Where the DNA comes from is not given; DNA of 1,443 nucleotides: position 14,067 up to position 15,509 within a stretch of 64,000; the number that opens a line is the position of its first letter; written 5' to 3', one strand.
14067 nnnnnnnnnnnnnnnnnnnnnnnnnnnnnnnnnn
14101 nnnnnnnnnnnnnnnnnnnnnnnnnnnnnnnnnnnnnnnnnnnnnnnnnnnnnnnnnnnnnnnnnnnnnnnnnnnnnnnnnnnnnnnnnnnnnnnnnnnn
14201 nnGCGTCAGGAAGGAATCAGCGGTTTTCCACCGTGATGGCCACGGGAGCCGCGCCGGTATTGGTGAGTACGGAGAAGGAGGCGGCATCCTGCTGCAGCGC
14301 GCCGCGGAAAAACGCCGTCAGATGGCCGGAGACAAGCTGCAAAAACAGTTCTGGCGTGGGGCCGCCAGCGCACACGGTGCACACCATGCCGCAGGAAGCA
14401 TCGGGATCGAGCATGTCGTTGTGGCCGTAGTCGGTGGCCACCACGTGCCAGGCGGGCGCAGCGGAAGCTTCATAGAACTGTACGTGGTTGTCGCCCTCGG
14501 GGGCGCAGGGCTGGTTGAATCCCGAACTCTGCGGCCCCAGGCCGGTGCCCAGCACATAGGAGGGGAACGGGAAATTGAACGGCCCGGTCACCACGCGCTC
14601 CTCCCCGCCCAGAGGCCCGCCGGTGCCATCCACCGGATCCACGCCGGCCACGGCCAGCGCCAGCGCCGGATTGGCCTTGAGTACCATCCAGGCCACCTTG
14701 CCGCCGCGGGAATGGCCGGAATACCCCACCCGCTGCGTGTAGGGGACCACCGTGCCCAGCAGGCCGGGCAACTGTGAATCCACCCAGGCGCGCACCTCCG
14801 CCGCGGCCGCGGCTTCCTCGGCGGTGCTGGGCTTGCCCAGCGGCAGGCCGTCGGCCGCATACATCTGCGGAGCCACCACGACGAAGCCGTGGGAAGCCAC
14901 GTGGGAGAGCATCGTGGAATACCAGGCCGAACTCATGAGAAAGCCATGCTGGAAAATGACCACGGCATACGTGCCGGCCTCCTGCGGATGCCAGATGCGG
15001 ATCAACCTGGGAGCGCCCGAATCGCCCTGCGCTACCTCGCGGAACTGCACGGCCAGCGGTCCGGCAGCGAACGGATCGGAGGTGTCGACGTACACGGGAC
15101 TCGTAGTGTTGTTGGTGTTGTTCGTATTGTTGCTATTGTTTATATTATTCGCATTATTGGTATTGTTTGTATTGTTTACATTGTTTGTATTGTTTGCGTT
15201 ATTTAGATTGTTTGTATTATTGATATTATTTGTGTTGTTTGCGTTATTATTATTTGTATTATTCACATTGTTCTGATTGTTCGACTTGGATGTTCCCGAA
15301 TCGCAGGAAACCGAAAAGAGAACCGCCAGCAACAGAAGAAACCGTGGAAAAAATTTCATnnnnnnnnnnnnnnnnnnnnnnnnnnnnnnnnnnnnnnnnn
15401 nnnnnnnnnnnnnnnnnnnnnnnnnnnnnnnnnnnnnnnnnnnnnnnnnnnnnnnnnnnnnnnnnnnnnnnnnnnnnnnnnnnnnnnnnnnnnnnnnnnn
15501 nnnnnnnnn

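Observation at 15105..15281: (Asn-Asn-X)n post-lipobox linkers: a shared array of N-glycosylation sequons in three unrelated lipoproteins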

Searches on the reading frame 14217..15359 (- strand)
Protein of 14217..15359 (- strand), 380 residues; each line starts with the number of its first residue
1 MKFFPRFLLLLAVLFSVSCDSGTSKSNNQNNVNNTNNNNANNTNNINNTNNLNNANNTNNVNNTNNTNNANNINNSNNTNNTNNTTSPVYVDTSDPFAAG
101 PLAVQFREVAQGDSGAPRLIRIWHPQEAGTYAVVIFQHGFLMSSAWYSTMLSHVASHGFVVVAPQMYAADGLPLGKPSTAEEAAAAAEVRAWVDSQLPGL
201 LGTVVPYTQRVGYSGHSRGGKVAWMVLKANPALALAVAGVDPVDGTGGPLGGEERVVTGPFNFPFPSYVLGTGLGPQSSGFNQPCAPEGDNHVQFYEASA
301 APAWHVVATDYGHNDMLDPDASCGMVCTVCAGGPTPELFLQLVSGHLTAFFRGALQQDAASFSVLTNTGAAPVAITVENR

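Call 21: search_protein_families(library=pfam, proteins=[window:14217-15359:-], max_evalue=0.001)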
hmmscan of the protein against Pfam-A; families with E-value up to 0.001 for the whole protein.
window:14217-15359:- (380 aa): 5 families
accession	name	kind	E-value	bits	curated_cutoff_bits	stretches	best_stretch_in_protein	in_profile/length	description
PF07224.18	Chlorophyllase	-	1.4e-62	211.7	26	1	95-376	4-295/301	Chlorophyllase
PF01738.24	DLH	-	7.9e-06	26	21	1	124-237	7-125/217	Dienelactone hydrolase family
PF03403.19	PAF-AH_p_II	-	1.6e-05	24.1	20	1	129-164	98-133/372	Platelet-activating factor acetylhydrolase, isoform II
PF12740.14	PETase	-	1.9e-05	24.6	28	1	98-237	21-153/263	PET hydrolase-like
PF02129.25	Peptidase_S15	-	0.00058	20.1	23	1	120-247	7-134/262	X-Pro dipeptidyl-peptidase (S15 family)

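Call 23: find_homologous_proteins(query=window:14217-15359:-, max_evalue=1e-10)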
Query window:14217-15359:- (380 aa): 621 proteins with E <= 1e-10 among 8000 candidates; the best 120 are listed.
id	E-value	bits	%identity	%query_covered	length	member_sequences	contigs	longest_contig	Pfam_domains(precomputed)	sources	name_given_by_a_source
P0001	4.5e-251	850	99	100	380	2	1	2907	PF03403.20,PF12740.15,PF01738.25,PF07224.18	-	-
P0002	1.1e-175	602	78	77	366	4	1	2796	PF12740.15,PF07224.18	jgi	jgi:chlorophyllase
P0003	3.6e-172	590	77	77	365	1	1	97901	PF01738.25,PF07224.18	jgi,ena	-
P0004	5.5e-162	557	78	77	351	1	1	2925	PF03403.20,PF12740.15,PF07224.18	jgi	-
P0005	6.0e-156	537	76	77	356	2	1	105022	PF03403.20,PF01738.25,PF07224.18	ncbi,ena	-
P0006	2.5e-146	505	78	75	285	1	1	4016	PF07224.18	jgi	jgi:chlorophyllase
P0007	1.5e-123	430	61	77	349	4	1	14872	PF07224.18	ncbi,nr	ncbi:MAG: hypothetical protein PF689_06945 [Deltaproteobacteria bacterium]|nr:hypothetical protein [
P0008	2.1e-109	384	61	78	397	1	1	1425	PF07224.18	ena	-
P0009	1.5e-103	365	59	77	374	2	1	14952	PF03403.20,PF07224.18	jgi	-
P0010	9.4e-103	362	47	99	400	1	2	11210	PF03403.20,PF07224.18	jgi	jgi:chlorophyllase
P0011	1.7e-102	361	54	82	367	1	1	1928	PF07224.18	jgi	jgi:chlorophyllase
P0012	1.9e-100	354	47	77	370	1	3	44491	PF03403.20,PF07224.18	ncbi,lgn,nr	ncbi:hypothetical protein KKF34_19485 [Myxococcota bacterium]|nr:hypothetical protein [Myxococcota b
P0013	1.2e-96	342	54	77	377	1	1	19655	PF12740.15,PF07224.18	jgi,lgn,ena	-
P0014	4.0e-96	340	56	77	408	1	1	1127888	PF03403.20,PF07224.18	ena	-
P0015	6.1e-96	340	53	77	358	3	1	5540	PF07224.18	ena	-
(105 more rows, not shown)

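Call 37: search_protein_families(library=ncbifam, proteins=[window:14217-15359:-], max_evalue=0.01)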
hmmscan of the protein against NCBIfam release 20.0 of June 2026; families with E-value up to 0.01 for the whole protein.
window:14217-15359:- (380 aa): 0 families

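Call 46: predict_structure(alignment_id=A1)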
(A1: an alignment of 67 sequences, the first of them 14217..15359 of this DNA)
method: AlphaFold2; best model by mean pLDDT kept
length: 380 residues; sequences in the alignment: 67
mean_pLDDT: 85.2   pTM: 0.77
mean pLDDT of the five models: 85.2, 84.7, 84.2, 84.1, 83.8
residues with pLDDT >= 90: 263; 70-90: 35; 50-70: 23; < 50: 59
segments of 3 or more residues with pLDDT < 50: 21-45, 47-49, 51-53, 61-85
pLDDT, mean of each block of 10 residues (from residue 1): 65 64 44 42 45 48 47 44 60 97 98 98 98 97 97 99 97 92 98 97 92 98 98 98 83 92 98 94 90 97 98 96 88 97 99 97 98 98
secondary structure, 60 per line:
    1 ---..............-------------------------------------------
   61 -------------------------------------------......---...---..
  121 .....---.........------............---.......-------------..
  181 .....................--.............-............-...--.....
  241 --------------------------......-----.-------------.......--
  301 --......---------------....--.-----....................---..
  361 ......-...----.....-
elements in order: H4-17 E104-109 E119-125 E129-137 H144-155 E159-165 H179-201 E204-216 H218-229 E236-240 E267-272 H292-298 E303-308 H324-327 H336-355 H359-366 E375-379

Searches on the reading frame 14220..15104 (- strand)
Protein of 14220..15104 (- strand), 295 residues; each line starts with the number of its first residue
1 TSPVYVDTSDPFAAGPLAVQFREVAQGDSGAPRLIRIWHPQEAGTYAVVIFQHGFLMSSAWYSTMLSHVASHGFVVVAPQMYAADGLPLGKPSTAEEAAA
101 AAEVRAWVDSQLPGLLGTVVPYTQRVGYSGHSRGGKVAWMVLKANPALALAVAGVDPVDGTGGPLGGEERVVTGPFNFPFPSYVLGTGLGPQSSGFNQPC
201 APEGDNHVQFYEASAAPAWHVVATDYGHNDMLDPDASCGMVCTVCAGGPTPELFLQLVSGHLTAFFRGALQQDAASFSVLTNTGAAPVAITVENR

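Call 15: find_related_loci(query=window:14220-15104:-, collection=genome_contigs, flank=1500)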
Query seq(295 aa) (295 aa) in genome_contigs; peptide patterns used: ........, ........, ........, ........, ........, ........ (x = any residue, [..] = any of these).
277 stretches matched a pattern; 12 encode a relative of the query (tblastn E <= 1e-3); 12 distinct loci.
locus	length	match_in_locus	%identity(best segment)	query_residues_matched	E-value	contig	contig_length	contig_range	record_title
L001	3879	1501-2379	79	3-295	2e-159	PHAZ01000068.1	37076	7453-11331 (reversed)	MAG: Deltaproteobacteria bacterium HGW-Deltaproteobacteria-22 08E140C01_z5_2013_Ig3399_v2_scaffold_2568, whole genome sh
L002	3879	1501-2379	79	3-295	6e-160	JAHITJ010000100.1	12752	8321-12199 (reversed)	MAG: Myxococcota bacterium isolate MM_PC_MetaG.mb.210 MM_PC_MetaG.mb.210_k141_727971, whole genome shotgun sequence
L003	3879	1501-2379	77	3-295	8e-158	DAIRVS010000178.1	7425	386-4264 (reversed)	MAG TPA_asm: Myxococcota bacterium isolate CTOTU29481 NODE_5347_length_7425_cov_8.995251, whole genome shotgun sequence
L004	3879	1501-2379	78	3-295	1e-152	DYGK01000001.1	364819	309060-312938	MAG TPA_asm: Haliangium ochraceum isolate BE2012_68_85 Afr_mines_BE2012_6_length_364819_cov_39_454943, whole genome shot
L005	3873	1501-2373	69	5-295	2e-138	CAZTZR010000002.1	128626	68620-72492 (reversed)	MAG TPA_asm: uncultured Kofleriaceae bacterium isolate binchicken_co168_166 genome assembly, contig: NODE_138_length_128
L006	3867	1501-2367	61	2-295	7e-113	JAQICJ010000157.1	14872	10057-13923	MAG: Deltaproteobacteria bacterium isolate GH18 k119_125706, whole genome shotgun sequence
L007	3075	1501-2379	52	3-295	2e-94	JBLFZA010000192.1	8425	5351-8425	MAG: Bradymonadia bacterium isolate 3300053784_121 Ga0535638_0013417, whole genome shotgun sequence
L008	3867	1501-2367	57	1-295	5e-92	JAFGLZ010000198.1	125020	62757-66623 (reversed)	MAG: Phycisphaerae bacterium isolate Zod_Metabat.429 k87_9412293, whole genome shotgun sequence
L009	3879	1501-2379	51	2-295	1e-91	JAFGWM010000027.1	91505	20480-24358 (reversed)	MAG: Deltaproteobacteria bacterium isolate ZodW_Metabat.263 k87_7592956, whole genome shotgun sequence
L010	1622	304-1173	52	4-293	1e-90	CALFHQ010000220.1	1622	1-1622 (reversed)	MAG TPA_asm: uncultured proteobacterium isolate ERR2206789_bin.10_CONCOCT_v1.1_MAG genome assembly, contig: ERZ890810.33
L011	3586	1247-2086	51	5-293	1e-84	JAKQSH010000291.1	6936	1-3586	MAG: Deltaproteobacteria bacterium isolate USMO_metabat.105_sub k141_1054326, whole genome shotgun sequence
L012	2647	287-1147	48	1-295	8e-80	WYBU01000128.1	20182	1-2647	MAG: Planctomycetaceae bacterium isolate PLA4 k127_553869, whole genome shotgun sequence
